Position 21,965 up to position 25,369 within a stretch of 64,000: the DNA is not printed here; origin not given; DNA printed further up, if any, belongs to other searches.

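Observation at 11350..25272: Tandem array of three paralogous zinc-ribbon Ser/Thr kinases with swapped sensor domains and a shared promoter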

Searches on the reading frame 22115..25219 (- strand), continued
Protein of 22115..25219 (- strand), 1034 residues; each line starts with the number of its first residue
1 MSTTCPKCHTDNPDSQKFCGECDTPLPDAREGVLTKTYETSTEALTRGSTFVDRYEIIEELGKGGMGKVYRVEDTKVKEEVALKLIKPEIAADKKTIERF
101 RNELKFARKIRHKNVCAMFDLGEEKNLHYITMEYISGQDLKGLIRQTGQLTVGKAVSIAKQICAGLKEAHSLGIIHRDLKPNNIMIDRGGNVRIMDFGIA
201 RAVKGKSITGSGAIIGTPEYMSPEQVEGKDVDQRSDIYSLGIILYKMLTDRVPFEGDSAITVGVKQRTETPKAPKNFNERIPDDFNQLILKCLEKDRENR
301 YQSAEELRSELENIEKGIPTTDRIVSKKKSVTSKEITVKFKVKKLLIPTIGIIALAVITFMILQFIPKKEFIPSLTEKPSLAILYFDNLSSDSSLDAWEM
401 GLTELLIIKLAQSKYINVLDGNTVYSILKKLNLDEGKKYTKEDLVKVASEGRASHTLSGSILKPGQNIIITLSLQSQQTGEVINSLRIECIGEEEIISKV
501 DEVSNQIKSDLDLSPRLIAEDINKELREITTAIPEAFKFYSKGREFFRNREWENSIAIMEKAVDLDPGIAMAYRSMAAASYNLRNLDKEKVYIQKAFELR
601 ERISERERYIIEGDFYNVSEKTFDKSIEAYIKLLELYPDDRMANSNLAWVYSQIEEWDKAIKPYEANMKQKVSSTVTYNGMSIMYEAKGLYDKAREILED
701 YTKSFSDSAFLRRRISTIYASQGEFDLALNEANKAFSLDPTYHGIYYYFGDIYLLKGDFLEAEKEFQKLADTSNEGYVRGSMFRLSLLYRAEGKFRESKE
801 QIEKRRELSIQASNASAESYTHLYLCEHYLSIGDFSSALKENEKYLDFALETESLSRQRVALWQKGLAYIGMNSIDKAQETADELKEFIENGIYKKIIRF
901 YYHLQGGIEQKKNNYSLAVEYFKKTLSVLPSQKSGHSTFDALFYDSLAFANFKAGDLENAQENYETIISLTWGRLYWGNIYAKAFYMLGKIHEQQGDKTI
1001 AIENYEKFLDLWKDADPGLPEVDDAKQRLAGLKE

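Call 17: find_encoding_contigs(protein=P0001, flank=10000, max_places=3)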
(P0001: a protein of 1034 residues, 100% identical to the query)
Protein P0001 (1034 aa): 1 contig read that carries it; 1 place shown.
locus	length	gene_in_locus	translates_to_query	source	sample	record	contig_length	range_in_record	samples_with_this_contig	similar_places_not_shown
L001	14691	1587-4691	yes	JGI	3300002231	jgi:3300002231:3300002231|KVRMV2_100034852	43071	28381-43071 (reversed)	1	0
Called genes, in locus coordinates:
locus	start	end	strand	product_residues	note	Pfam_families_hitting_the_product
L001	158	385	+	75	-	PF01610:DDE_Tnp_ISL3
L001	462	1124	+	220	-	PF10263:SprT-like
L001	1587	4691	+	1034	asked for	PF00069:Pkinase, PF01636:APH (faint), PF07714:PK_Tyr_Ser-Thr, PF03109:ABC1 (weak), PF00515:TPR_1 (faint), PF07719:TPR_2 (faint), PF13174:TPR_6 (faint), PF13176:TPR_7 (faint), +7 more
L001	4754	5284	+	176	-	-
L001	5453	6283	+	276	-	PF12773:DZR (faint), PF00069:Pkinase, PF01636:APH (faint), PF07714:PK_Tyr_Ser-Thr, PF03109:ABC1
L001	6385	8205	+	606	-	-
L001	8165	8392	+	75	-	-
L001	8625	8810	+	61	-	-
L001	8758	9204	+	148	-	PF19502:DUF6036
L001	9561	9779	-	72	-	-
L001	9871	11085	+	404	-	PF01168:Ala_racemase_N, PF00842:Ala_racemase_C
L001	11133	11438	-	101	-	-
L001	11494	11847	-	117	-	PF05534:HicB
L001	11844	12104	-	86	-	PF07927:HicA_toxin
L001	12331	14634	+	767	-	PF00069:Pkinase, PF07714:PK_Tyr_Ser-Thr, PF03109:ABC1 (weak), PF24885:TPR_NPHP3 (weak), PF00515:TPR_1 (weak), PF07719:TPR_2 (weak), PF13181:TPR_8 (weak), PF13414:TPR_11, +13 more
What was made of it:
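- Tried and rejected: K2 was found on a JGI contig and served instead (call 17).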

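Call 18: find_encoding_contigs(protein=P0114, flank=10000, max_places=3)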
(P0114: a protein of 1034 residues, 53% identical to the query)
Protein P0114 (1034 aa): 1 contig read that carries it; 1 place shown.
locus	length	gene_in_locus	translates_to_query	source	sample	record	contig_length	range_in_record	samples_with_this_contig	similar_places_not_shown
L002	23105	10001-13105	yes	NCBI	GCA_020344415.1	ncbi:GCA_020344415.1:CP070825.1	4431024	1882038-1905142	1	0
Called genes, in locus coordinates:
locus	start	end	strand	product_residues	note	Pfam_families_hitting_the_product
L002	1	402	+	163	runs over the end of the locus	PF00258:Flavodoxin_1, PF12641:Flavodoxin_3, PF12724:Flavodoxin_5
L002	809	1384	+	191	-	-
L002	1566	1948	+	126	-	PF07719:TPR_2 (faint), PF13181:TPR_8 (faint), PF13424:TPR_12 (weak)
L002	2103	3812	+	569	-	PF19289:PmbA_TldD_3rd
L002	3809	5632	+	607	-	PF19289:PmbA_TldD_3rd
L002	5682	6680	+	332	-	PF00005:ABC_tran, PF13175:AAA_15 (faint), PF13304:AAA_21 (faint), PF13732:DrrA1-3_C (weak)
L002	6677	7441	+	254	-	PF01061:ABC2_membrane, PF12679:ABC2_membrane_2 (faint), PF12698:ABC2_membrane_3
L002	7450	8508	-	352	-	PF02646:RmuC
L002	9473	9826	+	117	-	PF07238:PilZ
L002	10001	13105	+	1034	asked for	PF00069:Pkinase, PF01636:APH (faint), PF03109:ABC1 (faint), PF07714:PK_Tyr_Ser-Thr, PF13428:TPR_14 (faint), PF00515:TPR_1 (faint), PF07719:TPR_2 (faint), PF13424:TPR_12, +10 more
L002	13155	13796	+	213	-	PF14196:ATC_hydrolase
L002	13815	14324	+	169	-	PF13577:SnoaL_4 (weak), PF13474:SnoaL_3, PF14534:DUF4440, PF12680:SnoaL_2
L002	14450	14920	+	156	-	PF07366:SnoaL, PF12680:SnoaL_2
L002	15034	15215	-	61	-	-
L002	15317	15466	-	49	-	-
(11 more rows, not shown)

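Call 22: find_related_loci(query=A1, collection=genome_contigs, flank=10000)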
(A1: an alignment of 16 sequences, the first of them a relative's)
Query A1 (1034 aa) in genome_contigs; peptide patterns used: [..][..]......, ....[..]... (x = any residue, [..] = any of these).
600 stretches matched a pattern (row limit reached: there are more); 595 encode a relative of the query (tblastn E <= 1e-3); the best 80 are kept; 79 distinct loci.
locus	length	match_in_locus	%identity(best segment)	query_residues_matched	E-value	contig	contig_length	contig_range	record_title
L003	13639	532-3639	53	2-1033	0e+0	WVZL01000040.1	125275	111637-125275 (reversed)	MAG: Candidatus Aminicenantes bacterium isolate CS4-C018 C_merged_R1_(paired)_contig_3980, whole genome shotgun sequence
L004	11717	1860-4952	52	1-1034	0e+0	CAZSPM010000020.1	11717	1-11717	MAG TPA_asm: uncultured Eubacteriales bacterium isolate binchicken_co275_105 genome assembly, contig: NODE_8391_length_1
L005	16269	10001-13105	52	1-1033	0e+0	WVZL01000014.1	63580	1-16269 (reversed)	MAG: Candidatus Aminicenantes bacterium isolate CS4-C018 C_merged_R1_(paired)_contig_2261, whole genome shotgun sequence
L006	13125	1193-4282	52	5-1033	0e+0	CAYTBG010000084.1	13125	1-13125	MAG TPA_asm: uncultured Eubacteriales bacterium isolate SRP068000_co2_7 genome assembly, contig: NODE_4724_length_13125_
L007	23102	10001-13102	50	1-1031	0e+0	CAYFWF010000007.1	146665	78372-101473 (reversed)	MAG TPA_asm: uncultured Eubacteriales bacterium isolate ERP108616_co1_236 genome assembly, contig: k119_1894984, whole g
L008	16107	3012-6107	51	1-1034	0e+0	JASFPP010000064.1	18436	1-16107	MAG: Candidatus Aminicenantes bacterium isolate D0819M58metaG_sub_Bin_184 D0819M58metaG_FD_scaffold_227_c1, whole genome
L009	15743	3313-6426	49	2-1032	0e+0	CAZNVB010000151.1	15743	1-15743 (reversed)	MAG TPA_asm: uncultured Eubacteriales bacterium isolate SRP231805_co4_44 genome assembly, contig: k141_384019, whole gen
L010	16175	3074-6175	50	1-1033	0e+0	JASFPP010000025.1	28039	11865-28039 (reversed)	MAG: Candidatus Aminicenantes bacterium isolate D0819M58metaG_sub_Bin_184 D0819M58metaG_FD_scaffold_81_c1, whole genome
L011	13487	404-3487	49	1-1032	0e+0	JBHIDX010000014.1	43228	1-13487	MAG: Candidatus Aminicenantales bacterium isolate b3.sp3_bin.11 NODE_126_length_43228_cov_9.179464, whole genome shotgun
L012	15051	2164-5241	49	1-1032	0e+0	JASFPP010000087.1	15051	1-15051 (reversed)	MAG: Candidatus Aminicenantes bacterium isolate D0819M58metaG_sub_Bin_184 D0819M58metaG_FD_scaffold_356_c1, whole genome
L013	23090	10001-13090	46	1-1032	0e+0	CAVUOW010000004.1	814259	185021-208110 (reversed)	MAG: Candidatus Aminicenantes bacterium isolate MFD05942.bin.2.318 genome assembly, contig: contig_19780, whole genome s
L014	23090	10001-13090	47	1-1033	0e+0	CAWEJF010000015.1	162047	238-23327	MAG: Candidatus Aminicenantes bacterium isolate MFD05942.bin.2.296 genome assembly, contig: contig_87109, whole genome s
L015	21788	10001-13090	46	1-1033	0e+0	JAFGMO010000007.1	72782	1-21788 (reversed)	MAG: Candidatus Aminicenantes bacterium isolate Zod_Metabat.480 k87_772275, whole genome shotgun sequence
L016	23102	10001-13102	47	1-1033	0e+0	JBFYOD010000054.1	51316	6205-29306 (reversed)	MAG: Candidatus Aminicenantes bacterium isolate PPR_0111 PPR_0111.fa_k121_883575, whole genome shotgun sequence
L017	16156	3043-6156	46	1-1032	0e+0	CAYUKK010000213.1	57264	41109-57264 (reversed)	MAG TPA_asm: uncultured Eubacteriales bacterium isolate SRP231805_co4_152 genome assembly, contig: k141_178572, whole ge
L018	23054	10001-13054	47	1-1033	0e+0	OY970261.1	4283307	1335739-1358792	MAG: Candidatus Aminicenantes bacterium isolate MFD04408.bin.1.29 genome assembly, chromosome: 1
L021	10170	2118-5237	48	5-1033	0e+0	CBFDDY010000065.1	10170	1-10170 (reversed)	MAG TPA_asm: uncultured bacterium isolate SRR26215676_concoct_178 genome assembly, contig: ERZ25073495.4945, whole genom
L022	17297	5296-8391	46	1-1034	0e+0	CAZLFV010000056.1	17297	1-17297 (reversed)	MAG TPA_asm: uncultured Eubacteriales bacterium isolate SRP231805_co1_145 genome assembly, contig: NODE_1927_length_1729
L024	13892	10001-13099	47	1-1033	0e+0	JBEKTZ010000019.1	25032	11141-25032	MAG: Candidatus Aminicenantales bacterium isolate SPRUCE 56 SPRUCE_56_19, whole genome shotgun sequence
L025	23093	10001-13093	43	5-1033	0e+0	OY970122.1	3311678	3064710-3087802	MAG: Candidatus Aminicenantes bacterium isolate MFD04408.bin.1.13 genome assembly, chromosome: 1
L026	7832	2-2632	49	153-1033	0e+0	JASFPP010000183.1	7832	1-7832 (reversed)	MAG: Candidatus Aminicenantes bacterium isolate D0819M58metaG_sub_Bin_184 D0819M58metaG_FD_scaffold_1064_c1, whole genom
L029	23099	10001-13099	43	1-1034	0e+0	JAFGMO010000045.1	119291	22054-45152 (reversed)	MAG: Candidatus Aminicenantes bacterium isolate Zod_Metabat.480 k87_5769764, whole genome shotgun sequence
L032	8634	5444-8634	49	5-1033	0e+0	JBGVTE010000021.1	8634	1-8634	MAG: Candidatus Aminicenantaceae bacterium isolate S_218_B4 k127_262892, whole genome shotgun sequence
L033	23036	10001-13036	47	23-1034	0e+0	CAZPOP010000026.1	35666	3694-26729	MAG TPA_asm: uncultured Ignavibacteria bacterium isolate SRP214966_co5_260 genome assembly, contig: NODE_708_length_3566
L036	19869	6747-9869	40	5-1034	0e+0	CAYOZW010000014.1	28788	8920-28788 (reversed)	MAG TPA_asm: uncultured Eubacteriales bacterium isolate binchicken_co81_511 genome assembly, contig: NODE_1947_length_28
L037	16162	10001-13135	39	1-1034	0e+0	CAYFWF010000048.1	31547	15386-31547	MAG TPA_asm: uncultured Eubacteriales bacterium isolate ERP108616_co1_236 genome assembly, contig: k119_1907074, whole g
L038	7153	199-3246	39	5-1033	0e+0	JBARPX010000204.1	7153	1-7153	MAG: Candidatus Zixiibacteriota bacterium isolate MFD13424_ilm_asm_bin49 k127_331344, whole genome shotgun sequence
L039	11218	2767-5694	41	64-1033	0e+0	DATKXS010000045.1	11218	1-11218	MAG TPA_asm: Candidatus Desulfaltia sp. isolate SMAG_U14198 k141_3150735, whole genome shotgun sequence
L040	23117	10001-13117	39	1-1033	0e+0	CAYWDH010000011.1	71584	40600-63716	MAG TPA_asm: uncultured Eubacteriales bacterium isolate SRP323688_co1_129 genome assembly, contig: NODE_725_length_71584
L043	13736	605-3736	38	1-1033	0e+0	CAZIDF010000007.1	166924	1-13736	MAG TPA_asm: uncultured Eubacteriales bacterium isolate SRP185410_co2_332 genome assembly, contig: NODE_36_length_166924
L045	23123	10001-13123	42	5-1033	0e+0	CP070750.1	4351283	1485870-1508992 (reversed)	MAG: Candidatus Aminicenantes bacterium isolate bin34 chromosome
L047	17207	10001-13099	38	5-1033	0e+0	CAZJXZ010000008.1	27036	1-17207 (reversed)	MAG TPA_asm: uncultured Eubacteriales bacterium isolate binchicken_co383_20 genome assembly, contig: NODE_365_length_270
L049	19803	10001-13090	52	5-1034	0e+0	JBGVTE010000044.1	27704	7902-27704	MAG: Candidatus Aminicenantaceae bacterium isolate S_218_B4 k127_784444, whole genome shotgun sequence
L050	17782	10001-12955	36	1-1033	0e+0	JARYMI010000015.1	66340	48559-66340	MAG: Clostridiales bacterium isolate A05DMB-I-28 NODE_15_length_66340_cov_9.449104, whole genome shotgun sequence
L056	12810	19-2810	42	1-1033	0e+0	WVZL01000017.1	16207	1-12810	MAG: Candidatus Aminicenantes bacterium isolate CS4-C018 C_merged_R1_(paired)_contig_61197, whole genome shotgun sequenc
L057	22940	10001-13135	37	1-1033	0e+0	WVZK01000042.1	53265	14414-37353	MAG: Candidatus Aminicenantes bacterium isolate CS4-C017 C_merged_R1_(paired)_contig_3446, whole genome shotgun sequence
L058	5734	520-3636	34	5-1033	0e+0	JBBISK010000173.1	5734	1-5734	MAG: Candidatus Aminicenantes bacterium isolate QNF170220_bin_371 NODE_14171_length_5734_cov_3.784469, whole genome shot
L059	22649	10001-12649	44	1-1033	7e-180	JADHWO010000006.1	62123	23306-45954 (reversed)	MAG: Candidatus Aminicenantes bacterium isolate BS750m-G29 BS-750m-C276, whole genome shotgun sequence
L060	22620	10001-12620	43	1-1033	6e-180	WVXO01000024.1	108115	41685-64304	MAG: Candidatus Aminicenantes bacterium isolate CS1-C017 C_merged_R1_(paired)_contig_3453, whole genome shotgun sequence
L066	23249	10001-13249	32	5-1033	2e-172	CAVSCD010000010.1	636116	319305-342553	MAG: Candidatus Aminicenantes bacterium isolate MFD02979.bin.2.51 genome assembly, contig: contig_50158, whole genome sh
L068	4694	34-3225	41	1-1033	2e-174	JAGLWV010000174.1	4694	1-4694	MAG: Candidatus Aminicenantes bacterium isolate RS_12_32 ZL285.bin.32.fa_174, whole genome shotgun sequence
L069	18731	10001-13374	49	1-1033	0e+0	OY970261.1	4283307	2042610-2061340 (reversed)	MAG: Candidatus Aminicenantes bacterium isolate MFD04408.bin.1.29 genome assembly, chromosome: 1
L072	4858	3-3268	41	5-1033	1e-171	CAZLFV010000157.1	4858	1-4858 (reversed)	MAG TPA_asm: uncultured Eubacteriales bacterium isolate SRP231805_co1_145 genome assembly, contig: NODE_21124_length_485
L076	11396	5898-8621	52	1-1033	2e-164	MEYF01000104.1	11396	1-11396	MAG: Candidatus Aminicenantes bacterium RBG_19FT_COMBO_65_30 rbg_19ft_combo_scaffold_5867, whole genome shotgun sequence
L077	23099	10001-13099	50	5-1033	0e+0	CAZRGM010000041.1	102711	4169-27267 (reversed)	MAG TPA_asm: uncultured Eubacteriales bacterium isolate SRP067234_co1_329 genome assembly, contig: k99_695289, whole gen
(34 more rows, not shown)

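Call 57: predict_structure(alignment_id=A3)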
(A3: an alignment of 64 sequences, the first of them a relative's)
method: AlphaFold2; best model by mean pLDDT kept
length: 1034 residues; sequences in the alignment: 64
mean_pLDDT: 83.5   pTM: 0.64
mean pLDDT of the five models: 83.5, 82.4, 80.7, 80.3, 79.2
residues with pLDDT >= 90: 535; 70-90: 337; 50-70: 79; < 50: 83
segments of 3 or more residues with pLDDT < 50: 30-52, 199-213, 320-351, 363-375
pLDDT, mean of each block of 10 residues (from residue 1): 76 78 71 26 32 64 63 79 68 56 69 82 67 84 86 91 91 79 85 70 37 62 79 90 94 82 85 89 91 90 91 74 30 24 35 55 39 59 90 86 93 90 84 76 86 89 89 84 88 91 91 88 86 93 89 95 96 95 85 97 93 94 96 92 94 94 91 86 93 92 83 94 95 94 92 94 96 88 95 97 94 84 95 96 96 91 98 98 97 94 98 97 95 72 96 97 95 91 97 95 98 94 97 89
secondary structure, 60 per line:
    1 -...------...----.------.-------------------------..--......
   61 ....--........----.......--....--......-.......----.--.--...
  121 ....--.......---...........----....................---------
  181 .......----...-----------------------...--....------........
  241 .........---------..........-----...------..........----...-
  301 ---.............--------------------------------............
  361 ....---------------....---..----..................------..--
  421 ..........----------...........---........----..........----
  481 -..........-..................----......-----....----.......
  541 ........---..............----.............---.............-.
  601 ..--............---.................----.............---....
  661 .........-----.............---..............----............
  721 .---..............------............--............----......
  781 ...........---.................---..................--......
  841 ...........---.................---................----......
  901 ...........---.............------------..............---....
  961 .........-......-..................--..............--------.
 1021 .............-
elements in order (helices of 4 or more, strands of 3 or more residues): E2-4 E11-13 E55-64 E67-74 E79-85 H88-91 H94-99 H101-107 E118-124 E127-133 E137-139 H140-147 H152-171 E184-187 E192-194 H223-226 H233-249 H259-268 H283-292 H304-316 H349-364 E380-383 H393-410 H421-430 H441-451 E455-462 E467-476 E482-491 H493-510 H515-520 H526-529 H534-548 H552-565 H570-582 H586-598 H605-616 H620-636 H641-653 H657-669 H675-687 H691-704 H709-721 H725-738 H745-756 H759-770 H775-791 H795-811 H815-832 H835-851 H855-871 H875-890 H895-911 H915-927 H940-953 H957-969 H971-976 H978-995 H998-1011 H1020-1033
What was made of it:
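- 22115..25219 (-): K2: intact 1034-aa receptor kinase with the same architecture as K1. AlphaFold2 model has mean pLDDT 83.5 (call 57).
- On Receptor kinase (kinase, single TM, extracytoplasmic sensor): AlphaFold2 helix 349-364 in K2, flanked by Lys clusters (call 57).
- On PknG-like kinases: A TM helix lies between kinase and TPR, and the ribbon sits on a disordered tether (call 57).
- Closest known: PknG. Different: Here a TM helix puts the TPR outside the cell, and the ribbon is separated from the kinase by a 22-residue low-confidence linker (call 57).
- Model: ribbon 1-29, disordered 30-52, kinase 53-318, TM helix 349-364, alpha/beta domain 380-510, TPR 515-1033 (call 57).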
